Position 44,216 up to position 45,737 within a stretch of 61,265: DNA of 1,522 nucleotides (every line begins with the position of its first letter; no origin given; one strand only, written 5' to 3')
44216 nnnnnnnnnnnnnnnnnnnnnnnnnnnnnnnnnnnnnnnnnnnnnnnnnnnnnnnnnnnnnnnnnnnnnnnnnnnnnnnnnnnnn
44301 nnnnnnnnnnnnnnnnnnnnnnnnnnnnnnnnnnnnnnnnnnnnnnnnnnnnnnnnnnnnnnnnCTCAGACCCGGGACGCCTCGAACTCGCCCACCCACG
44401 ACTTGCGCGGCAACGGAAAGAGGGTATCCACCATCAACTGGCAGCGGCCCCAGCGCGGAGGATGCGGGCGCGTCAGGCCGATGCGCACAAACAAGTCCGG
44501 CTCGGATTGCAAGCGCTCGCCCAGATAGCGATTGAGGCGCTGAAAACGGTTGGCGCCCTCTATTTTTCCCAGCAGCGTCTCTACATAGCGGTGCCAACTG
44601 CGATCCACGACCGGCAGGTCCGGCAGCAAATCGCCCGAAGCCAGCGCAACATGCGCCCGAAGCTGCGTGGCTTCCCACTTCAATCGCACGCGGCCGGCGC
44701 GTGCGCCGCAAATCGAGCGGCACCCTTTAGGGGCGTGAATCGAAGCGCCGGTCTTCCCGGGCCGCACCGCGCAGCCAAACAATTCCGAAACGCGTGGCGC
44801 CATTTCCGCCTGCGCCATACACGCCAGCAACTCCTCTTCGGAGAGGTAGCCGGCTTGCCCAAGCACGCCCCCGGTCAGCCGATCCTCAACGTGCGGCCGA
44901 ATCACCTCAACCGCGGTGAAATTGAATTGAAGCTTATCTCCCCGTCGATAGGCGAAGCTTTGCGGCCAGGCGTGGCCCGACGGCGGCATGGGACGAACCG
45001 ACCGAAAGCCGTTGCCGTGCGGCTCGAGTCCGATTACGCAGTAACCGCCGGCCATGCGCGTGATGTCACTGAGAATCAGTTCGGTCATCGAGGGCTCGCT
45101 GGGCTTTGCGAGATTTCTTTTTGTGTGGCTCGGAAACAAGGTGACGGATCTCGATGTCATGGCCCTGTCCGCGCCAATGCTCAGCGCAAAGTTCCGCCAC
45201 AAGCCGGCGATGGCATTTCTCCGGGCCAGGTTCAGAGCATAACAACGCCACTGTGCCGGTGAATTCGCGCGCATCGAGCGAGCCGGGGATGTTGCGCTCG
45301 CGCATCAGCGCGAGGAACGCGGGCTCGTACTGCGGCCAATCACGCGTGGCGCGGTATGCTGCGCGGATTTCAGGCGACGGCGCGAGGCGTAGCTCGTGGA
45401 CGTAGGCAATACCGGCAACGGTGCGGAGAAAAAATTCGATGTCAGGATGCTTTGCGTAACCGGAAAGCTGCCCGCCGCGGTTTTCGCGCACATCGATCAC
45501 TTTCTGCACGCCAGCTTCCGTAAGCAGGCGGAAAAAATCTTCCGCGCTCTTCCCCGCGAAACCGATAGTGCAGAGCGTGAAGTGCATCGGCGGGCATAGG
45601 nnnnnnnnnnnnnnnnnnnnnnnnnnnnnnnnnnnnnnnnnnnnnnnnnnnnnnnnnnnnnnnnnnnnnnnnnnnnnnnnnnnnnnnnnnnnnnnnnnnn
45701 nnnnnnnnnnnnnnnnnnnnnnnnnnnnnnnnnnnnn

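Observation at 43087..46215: Tightly coupled four-gene cassette: 2x DUF488 + unknown protein + carrier-domain-KASIII fusion, directly behind copA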

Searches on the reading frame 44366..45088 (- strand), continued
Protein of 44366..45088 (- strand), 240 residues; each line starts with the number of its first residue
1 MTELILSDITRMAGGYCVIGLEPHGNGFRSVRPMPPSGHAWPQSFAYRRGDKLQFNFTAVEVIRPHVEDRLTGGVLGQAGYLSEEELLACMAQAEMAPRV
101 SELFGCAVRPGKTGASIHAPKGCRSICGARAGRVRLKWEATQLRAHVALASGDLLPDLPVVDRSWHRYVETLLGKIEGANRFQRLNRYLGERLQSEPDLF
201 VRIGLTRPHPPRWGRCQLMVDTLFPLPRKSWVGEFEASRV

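Call 64: find_encoding_contigs(protein=P0036, flank=8000, max_places=2)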
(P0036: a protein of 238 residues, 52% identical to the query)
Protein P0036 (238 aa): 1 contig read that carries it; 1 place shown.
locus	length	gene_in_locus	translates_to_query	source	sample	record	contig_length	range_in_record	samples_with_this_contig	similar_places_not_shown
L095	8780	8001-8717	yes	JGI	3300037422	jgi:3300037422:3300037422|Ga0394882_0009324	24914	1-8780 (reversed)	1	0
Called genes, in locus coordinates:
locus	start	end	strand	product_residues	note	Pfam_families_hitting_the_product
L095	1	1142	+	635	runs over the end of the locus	PF03169:OPT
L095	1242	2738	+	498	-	PF00675:Peptidase_M16, PF05193:Peptidase_M16_C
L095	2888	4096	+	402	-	PF00675:Peptidase_M16, PF05193:Peptidase_M16_C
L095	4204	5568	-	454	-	PF00557:Peptidase_M24 (weak)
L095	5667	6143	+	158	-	-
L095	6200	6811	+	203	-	PF13328:HD_4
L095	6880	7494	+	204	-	PF04343:DUF488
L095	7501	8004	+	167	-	PF04343:DUF488, PF22751:DUF488-N3a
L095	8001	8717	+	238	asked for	-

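Call 65: fold_search(model_id=the predicted structure, library=viral)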
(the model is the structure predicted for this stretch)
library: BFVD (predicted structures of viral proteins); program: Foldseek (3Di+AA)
matches with E <= 10: 760; with E <= 0.001: 2
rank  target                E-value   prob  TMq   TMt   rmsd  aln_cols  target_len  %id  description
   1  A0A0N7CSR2            6.9e-04  0.95  0.29  0.19  13.2       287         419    6  LEF-3 [Buzura suppressaria nuclear polyhedrosis virus]
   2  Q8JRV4                9.6e-04  0.98  0.31  0.23  12.6       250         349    6  Late expression factor 3 [Phthorimaea operculella granulovirus]
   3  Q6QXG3                1.3e-03  0.92  0.29  0.23  11.2       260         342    8  Lef-3 [Agrotis segetum granulosis virus]
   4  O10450                4.3e-03  0.84  0.29  0.23  10.5       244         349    7  LEF-3 [Spodoptera littoralis nuclear polyhedrosis virus]
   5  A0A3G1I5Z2            7.9e-03  0.54  0.20  0.26  15.4       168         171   18  (no name in the UniProt tables at hand)
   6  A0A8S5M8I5            8.3e-03  0.96  0.36  0.33   9.8       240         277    8  Prokaryotic membrane lipoprotein lipid attachment site [Caudovirales sp. ctCiv1]
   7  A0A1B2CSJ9            8.8e-03  0.54  0.21  0.16  15.4       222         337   10  PlxyGVORF95 protein [Plutella xylostella granulovirus]
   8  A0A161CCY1            9.8e-03  0.63  0.26  0.19   9.7       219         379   10  LEF-3 [Urbanus proteus nucleopolyhedrovirus]
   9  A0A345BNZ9            1.0e-02  0.82  0.23  0.33   8.6       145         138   10  Uncharacterized protein [crAssphage sp. isolate ctcc615]
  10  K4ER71                1.2e-02  0.63  0.27  0.21  12.6       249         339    5  Lef-3 [Epinotia aporema granulovirus]
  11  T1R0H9                1.3e-02  0.63  0.28  0.18  10.3       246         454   10  LEF-3 [Chrysodeixis chalcites nucleopolyhedrovirus]
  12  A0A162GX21            1.4e-02  0.35  0.23  0.18  12.8       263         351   10  LEF-3 [Mocis latipes granulovirus]
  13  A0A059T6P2            1.7e-02  0.18  0.19  0.20  19.7       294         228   11  Uncharacterized protein [Listeria phage LP-083-1]
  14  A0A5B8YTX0            2.3e-02  0.60  0.31  0.18  10.0       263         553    8  LEF-3 [Chrysodeixis includens nucleopolyhedrovirus]
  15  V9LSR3                2.4e-02  0.60  0.30  0.26   9.0       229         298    9  DekiORF86 (Fragment) [Dendrolimus kikuchii nucleopolyhedrovirus]
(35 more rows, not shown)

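Call 96: find_related_loci(query=A2, collection=viral_contigs, flank=5000)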
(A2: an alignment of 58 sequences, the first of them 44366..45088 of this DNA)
Query A2 (240 aa) in viral_contigs; peptide patterns used: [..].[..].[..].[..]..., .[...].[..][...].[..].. (x = any residue, [..] = any of these).
33 stretches matched a pattern, but none encodes a relative of the query by tblastn (E <= 1e-3).

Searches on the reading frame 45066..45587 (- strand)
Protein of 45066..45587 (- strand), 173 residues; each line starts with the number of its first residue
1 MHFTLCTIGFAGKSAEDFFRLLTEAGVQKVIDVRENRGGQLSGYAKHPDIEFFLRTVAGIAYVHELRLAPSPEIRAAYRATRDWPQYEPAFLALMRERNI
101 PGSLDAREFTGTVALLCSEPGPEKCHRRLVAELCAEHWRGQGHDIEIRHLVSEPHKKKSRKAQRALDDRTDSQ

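Call 3: search_protein_families(library=pfam, proteins=[window:45066-45587:-], max_evalue=0.01)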
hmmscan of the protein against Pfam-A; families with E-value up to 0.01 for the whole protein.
window:45066-45587:- (173 aa): 2 families
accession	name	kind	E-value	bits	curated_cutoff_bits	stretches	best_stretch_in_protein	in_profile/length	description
PF04343.18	DUF488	-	1.1e-15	58.7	22.2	1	15-133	2-120/121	Domain of unknown function DUF488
PF22751.1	DUF488-N3a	-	4.7e-09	37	27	1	67-136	41-116/118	Active DUF488-N3 subclade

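Call 4: search_protein_families(library=padloc, proteins=[window:45066-45587:-], max_evalue=0.01)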
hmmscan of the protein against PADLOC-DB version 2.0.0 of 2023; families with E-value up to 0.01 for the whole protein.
window:45066-45587:- (173 aa): 4 families
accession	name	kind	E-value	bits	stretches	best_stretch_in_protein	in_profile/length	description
PDLC04658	PDC-M45C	-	3.7e-45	151.3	1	4-141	2-139/145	-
PDLC04505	PDC-M19A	-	1.4e-13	49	1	4-137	150-284/294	-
PDLC04657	PDC-M45B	-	4e-10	37.6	1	4-168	5-161/204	-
PDLC04504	PDC-M19A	-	7.3e-06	23.5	1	4-135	90-222/234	-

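Call 5: search_protein_families(library=ncbifam, proteins=[window:45066-45587:-], max_evalue=0.01)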
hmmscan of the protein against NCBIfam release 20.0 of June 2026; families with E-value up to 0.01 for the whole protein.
window:45066-45587:- (173 aa): 0 families

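Call 21: search_solved_structures(query=window:45066-45587:-, max_evalue=1)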
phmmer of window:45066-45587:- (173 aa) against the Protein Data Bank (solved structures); distinct sequences matched with E-value up to 1: 0.
